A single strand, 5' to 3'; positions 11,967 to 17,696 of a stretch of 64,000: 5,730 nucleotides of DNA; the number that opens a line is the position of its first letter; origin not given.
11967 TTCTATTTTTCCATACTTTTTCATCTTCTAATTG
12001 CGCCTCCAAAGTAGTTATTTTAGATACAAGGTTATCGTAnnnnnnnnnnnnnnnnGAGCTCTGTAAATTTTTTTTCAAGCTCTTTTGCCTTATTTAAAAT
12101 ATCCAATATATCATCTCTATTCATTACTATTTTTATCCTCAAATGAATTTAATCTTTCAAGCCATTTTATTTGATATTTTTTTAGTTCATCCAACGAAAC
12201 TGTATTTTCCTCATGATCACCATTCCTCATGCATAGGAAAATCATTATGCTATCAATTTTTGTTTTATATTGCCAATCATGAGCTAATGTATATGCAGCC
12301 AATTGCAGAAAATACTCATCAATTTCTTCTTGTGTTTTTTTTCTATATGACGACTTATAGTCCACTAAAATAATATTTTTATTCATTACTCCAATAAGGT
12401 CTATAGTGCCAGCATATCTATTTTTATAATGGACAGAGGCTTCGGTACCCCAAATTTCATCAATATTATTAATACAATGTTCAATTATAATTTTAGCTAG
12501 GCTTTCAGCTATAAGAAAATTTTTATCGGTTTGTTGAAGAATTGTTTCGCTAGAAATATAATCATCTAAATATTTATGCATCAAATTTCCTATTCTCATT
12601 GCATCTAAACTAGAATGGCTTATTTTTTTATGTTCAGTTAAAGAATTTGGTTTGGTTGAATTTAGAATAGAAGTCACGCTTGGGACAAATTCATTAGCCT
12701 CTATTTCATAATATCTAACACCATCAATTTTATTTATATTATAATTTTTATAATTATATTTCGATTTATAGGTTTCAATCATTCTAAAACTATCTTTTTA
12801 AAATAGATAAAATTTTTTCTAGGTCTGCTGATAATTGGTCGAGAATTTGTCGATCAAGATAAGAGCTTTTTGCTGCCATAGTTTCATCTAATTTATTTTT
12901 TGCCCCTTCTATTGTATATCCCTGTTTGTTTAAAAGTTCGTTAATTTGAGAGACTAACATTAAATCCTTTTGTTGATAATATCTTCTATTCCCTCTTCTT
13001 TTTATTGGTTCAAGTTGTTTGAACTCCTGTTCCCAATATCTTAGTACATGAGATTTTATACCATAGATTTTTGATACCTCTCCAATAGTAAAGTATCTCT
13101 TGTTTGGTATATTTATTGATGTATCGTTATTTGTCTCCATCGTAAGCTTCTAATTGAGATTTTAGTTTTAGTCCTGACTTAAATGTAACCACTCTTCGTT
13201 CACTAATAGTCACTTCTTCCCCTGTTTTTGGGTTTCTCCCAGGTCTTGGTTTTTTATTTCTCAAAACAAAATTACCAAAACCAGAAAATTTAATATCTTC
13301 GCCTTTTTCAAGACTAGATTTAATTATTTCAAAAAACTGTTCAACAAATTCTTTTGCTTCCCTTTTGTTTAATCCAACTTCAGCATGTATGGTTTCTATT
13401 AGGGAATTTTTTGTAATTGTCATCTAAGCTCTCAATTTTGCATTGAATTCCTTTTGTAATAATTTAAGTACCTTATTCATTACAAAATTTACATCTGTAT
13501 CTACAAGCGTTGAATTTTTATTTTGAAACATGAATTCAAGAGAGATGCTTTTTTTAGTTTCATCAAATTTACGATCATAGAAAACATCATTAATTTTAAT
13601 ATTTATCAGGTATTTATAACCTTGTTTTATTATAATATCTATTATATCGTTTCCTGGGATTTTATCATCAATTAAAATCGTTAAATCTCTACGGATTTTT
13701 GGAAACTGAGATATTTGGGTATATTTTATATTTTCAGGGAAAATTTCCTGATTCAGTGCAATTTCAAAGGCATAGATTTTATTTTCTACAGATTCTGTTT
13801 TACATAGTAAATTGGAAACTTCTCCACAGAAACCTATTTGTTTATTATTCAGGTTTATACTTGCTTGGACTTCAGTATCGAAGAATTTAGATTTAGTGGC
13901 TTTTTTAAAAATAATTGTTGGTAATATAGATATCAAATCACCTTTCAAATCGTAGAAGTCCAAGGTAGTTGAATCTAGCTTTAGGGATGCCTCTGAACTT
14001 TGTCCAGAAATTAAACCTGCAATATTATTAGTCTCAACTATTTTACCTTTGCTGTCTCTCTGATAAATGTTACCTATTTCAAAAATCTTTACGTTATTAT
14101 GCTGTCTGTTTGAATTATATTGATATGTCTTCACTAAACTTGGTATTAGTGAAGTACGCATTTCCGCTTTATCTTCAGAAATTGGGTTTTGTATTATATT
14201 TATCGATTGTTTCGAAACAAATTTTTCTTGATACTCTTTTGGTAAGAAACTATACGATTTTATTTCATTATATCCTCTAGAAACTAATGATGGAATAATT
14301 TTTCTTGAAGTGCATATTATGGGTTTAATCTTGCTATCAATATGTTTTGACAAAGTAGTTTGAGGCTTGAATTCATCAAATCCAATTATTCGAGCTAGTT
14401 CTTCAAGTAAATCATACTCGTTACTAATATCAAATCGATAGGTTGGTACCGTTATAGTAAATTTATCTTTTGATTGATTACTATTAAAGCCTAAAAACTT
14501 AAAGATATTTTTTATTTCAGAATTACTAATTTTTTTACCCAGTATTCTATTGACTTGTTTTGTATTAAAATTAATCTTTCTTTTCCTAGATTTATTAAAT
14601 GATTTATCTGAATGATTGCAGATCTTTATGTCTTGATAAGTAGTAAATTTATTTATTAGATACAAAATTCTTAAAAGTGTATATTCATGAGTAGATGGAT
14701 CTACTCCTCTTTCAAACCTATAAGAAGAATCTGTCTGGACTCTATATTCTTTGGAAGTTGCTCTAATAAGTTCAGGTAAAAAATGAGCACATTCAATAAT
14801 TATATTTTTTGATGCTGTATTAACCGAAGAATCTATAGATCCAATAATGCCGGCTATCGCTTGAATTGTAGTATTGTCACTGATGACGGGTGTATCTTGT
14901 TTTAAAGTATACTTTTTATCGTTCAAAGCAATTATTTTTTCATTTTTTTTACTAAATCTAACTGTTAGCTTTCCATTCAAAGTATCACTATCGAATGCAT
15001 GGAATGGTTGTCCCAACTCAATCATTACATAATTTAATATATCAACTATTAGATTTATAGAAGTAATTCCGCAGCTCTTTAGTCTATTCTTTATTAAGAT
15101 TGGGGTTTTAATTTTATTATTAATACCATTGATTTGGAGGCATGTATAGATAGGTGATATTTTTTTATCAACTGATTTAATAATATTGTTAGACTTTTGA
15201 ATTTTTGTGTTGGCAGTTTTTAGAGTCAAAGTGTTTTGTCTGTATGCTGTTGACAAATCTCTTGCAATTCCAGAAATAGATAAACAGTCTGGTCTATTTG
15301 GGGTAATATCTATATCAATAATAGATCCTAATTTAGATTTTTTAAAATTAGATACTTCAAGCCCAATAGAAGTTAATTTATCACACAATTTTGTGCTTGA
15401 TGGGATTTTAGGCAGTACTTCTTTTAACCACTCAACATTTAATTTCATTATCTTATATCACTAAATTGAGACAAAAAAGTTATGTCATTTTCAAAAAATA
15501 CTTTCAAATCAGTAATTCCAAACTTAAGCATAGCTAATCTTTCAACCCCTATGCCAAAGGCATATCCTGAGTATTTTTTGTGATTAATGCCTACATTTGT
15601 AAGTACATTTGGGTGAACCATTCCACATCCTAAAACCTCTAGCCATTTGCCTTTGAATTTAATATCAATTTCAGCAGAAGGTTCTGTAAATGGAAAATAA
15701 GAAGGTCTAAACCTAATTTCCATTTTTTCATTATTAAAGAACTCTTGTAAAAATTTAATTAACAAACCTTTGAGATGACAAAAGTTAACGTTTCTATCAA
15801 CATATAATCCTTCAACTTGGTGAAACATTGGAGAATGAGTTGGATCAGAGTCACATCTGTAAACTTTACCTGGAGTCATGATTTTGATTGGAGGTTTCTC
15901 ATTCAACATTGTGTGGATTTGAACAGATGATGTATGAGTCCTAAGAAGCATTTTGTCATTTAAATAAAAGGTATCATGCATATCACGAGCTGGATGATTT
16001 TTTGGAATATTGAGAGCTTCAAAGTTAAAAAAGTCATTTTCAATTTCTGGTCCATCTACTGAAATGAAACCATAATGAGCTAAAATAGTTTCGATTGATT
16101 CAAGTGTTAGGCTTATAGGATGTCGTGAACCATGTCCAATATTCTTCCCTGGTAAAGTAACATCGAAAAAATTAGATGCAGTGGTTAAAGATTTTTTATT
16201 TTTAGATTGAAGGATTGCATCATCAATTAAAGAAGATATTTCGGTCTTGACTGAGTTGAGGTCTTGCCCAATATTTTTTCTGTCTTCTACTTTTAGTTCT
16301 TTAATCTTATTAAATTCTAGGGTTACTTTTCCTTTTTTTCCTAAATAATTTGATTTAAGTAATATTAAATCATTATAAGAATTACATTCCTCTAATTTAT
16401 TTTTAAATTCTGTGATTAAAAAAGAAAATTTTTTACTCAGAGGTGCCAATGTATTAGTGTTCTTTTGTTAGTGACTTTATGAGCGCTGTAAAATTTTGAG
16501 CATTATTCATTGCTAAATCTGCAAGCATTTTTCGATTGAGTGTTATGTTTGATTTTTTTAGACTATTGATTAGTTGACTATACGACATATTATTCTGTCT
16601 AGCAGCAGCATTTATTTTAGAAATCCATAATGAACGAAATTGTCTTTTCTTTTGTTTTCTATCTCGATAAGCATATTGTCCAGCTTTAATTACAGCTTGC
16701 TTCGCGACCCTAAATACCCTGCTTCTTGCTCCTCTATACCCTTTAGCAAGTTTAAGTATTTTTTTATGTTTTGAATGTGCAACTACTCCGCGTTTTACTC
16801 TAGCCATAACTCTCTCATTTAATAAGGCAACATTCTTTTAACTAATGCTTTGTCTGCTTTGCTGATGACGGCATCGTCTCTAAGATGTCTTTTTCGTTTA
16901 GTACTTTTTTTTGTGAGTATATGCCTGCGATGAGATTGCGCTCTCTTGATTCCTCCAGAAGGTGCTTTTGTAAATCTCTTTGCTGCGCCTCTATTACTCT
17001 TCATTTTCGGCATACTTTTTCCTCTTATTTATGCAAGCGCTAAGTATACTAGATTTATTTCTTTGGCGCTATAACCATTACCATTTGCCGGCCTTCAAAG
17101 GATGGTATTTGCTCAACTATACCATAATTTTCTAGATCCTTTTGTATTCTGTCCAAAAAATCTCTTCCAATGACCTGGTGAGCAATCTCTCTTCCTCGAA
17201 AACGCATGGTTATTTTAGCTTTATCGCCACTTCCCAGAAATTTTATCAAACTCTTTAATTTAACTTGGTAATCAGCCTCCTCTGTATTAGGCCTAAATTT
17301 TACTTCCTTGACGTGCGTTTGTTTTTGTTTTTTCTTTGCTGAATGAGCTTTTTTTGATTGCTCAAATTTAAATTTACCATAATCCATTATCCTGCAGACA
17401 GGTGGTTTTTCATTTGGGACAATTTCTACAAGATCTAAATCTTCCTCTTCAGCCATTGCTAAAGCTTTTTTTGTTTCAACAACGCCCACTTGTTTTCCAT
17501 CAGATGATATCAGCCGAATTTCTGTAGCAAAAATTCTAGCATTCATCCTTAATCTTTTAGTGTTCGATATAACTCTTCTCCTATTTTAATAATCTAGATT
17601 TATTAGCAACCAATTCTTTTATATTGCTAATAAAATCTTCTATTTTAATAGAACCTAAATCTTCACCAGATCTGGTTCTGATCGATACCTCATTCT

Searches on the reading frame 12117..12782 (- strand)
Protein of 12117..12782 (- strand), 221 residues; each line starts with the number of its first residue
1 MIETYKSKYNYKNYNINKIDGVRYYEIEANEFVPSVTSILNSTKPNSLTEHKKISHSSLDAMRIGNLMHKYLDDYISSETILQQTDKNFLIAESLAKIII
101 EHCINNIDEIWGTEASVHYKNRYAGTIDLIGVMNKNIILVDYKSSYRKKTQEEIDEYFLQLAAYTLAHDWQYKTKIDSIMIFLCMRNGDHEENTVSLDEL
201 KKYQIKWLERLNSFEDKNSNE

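Call 49: search_protein_families(library=pfam, proteins=[window:12117-12782:-], max_evalue=0.00001)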
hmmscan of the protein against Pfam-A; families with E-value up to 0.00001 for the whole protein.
window:12117-12782:- (221 aa): 1 family
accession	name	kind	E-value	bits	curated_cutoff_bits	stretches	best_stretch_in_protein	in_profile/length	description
PF12705.13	PDDEXK_1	-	6e-07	30.1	22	0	124-185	125-189/247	PD-(D/E)XK nuclease superfamily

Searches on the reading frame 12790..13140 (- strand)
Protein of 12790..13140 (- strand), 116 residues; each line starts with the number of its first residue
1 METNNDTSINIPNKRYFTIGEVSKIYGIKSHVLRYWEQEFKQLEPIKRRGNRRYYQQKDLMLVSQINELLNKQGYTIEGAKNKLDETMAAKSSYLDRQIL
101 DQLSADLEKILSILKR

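Call 49: search_protein_families(library=pfam, proteins=[window:12790-13140:-], max_evalue=0.00001)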
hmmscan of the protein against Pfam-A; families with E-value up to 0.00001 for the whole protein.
window:12790-13140:- (116 aa): 2 families
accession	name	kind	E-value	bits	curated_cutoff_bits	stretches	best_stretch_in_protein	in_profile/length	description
PF13411.12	MerR_1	-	2.1e-19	69.8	21.6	1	17-86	1-68/69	MerR HTH family regulatory protein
PF00376.29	MerR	-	1.3e-10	41.4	28.2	1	18-55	1-38/38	MerR family regulatory protein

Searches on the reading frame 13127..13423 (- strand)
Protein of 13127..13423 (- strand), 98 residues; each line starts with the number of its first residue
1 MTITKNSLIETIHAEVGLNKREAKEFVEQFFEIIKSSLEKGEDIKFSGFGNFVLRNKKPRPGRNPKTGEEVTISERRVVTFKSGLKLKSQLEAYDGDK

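Call 49: search_protein_families(library=pfam, proteins=[window:13127-13423:-], max_evalue=0.00001)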
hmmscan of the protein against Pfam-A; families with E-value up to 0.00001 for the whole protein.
window:13127-13423:- (98 aa): 1 family
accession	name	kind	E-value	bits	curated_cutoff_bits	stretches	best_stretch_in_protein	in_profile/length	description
PF00216.26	Bac_DNA_binding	-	1.4e-29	102.6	22.4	1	4-91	2-89/90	Bacterial DNA-binding protein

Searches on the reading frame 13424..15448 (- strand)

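Call 49: search_protein_families(library=pfam, proteins=[window:13424-15448:-], max_evalue=0.00001)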
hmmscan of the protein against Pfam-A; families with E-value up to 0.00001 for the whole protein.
window:13424-15448:- (674 aa): 4 families
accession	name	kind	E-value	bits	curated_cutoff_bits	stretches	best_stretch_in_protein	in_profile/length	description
PF03483.22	B3_4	-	7.5e-57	192.2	29.3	1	99-268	3-172/174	B3/4 domain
PF17759.6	tRNA_synthFbeta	-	5.2e-42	144.2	22.4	1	375-565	16-214/214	Phenylalanyl tRNA synthetase beta chain CLM domain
PF03147.19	FDX-ACB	-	4.1e-25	88.5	31.1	1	580-673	1-94/94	Ferredoxin-fold anticodon binding domain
PF03484.21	B5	-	1.2e-22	80.3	28.6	1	292-357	1-67/67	tRNA synthetase B5 domain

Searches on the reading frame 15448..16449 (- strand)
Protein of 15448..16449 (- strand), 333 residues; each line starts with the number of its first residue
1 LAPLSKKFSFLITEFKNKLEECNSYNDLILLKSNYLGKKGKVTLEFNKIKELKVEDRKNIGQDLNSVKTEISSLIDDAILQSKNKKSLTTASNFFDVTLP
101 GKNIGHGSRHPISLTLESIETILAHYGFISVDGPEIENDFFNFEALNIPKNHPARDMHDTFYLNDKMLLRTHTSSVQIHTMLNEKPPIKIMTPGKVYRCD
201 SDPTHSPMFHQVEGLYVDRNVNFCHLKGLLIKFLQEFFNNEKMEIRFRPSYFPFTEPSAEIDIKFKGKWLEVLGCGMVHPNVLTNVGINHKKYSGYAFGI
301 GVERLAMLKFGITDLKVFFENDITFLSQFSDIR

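Call 49: search_protein_families(library=pfam, proteins=[window:15448-16449:-], max_evalue=0.00001)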
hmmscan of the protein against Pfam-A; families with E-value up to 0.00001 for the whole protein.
window:15448-16449:- (333 aa): 2 families
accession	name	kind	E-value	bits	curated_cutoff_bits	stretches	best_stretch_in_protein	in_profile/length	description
PF01409.25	tRNA-synt_2d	-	1.2e-101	339.8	19.8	1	95-329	2-246/246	tRNA synthetases class II core domain (F)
PF02912.23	Phe_tRNA-synt_N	-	2.1e-12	47.2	22.3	1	26-81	4-59/69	Aminoacyl tRNA synthetase class II, N-terminal domain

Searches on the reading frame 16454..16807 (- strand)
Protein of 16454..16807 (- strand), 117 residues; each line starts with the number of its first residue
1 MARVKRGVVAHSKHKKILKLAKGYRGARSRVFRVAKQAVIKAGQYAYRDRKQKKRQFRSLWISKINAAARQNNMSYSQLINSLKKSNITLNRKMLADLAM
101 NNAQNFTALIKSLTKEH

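Call 49: search_protein_families(library=pfam, proteins=[window:16454-16807:-], max_evalue=0.00001)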
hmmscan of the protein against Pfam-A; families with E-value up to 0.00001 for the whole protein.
window:16454-16807:- (117 aa): 1 family
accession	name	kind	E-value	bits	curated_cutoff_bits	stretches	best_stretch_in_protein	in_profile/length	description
PF00453.23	Ribosomal_L20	-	9.4e-47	158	30.8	1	3-109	1-107/107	Ribosomal protein L20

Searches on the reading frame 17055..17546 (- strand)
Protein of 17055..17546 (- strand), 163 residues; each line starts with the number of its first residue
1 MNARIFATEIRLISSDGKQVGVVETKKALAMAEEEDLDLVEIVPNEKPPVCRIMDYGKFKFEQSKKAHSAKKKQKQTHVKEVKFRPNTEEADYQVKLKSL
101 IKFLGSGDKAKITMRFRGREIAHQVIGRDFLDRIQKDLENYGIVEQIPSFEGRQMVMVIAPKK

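Call 49: search_protein_families(library=pfam, proteins=[window:17055-17546:-], max_evalue=0.00001)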
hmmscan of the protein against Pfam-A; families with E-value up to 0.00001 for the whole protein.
window:17055-17546:- (163 aa): 2 families
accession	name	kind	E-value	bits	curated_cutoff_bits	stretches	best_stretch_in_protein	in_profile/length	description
PF00707.27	IF3_C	-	4.2e-33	113.6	34.8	1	78-162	2-86/86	Translation initiation factor IF-3, C-terminal domain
PF05198.21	IF3_N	-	9e-32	109.5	26.9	1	1-69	1-69/70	Translation initiation factor IF-3, N-terminal domain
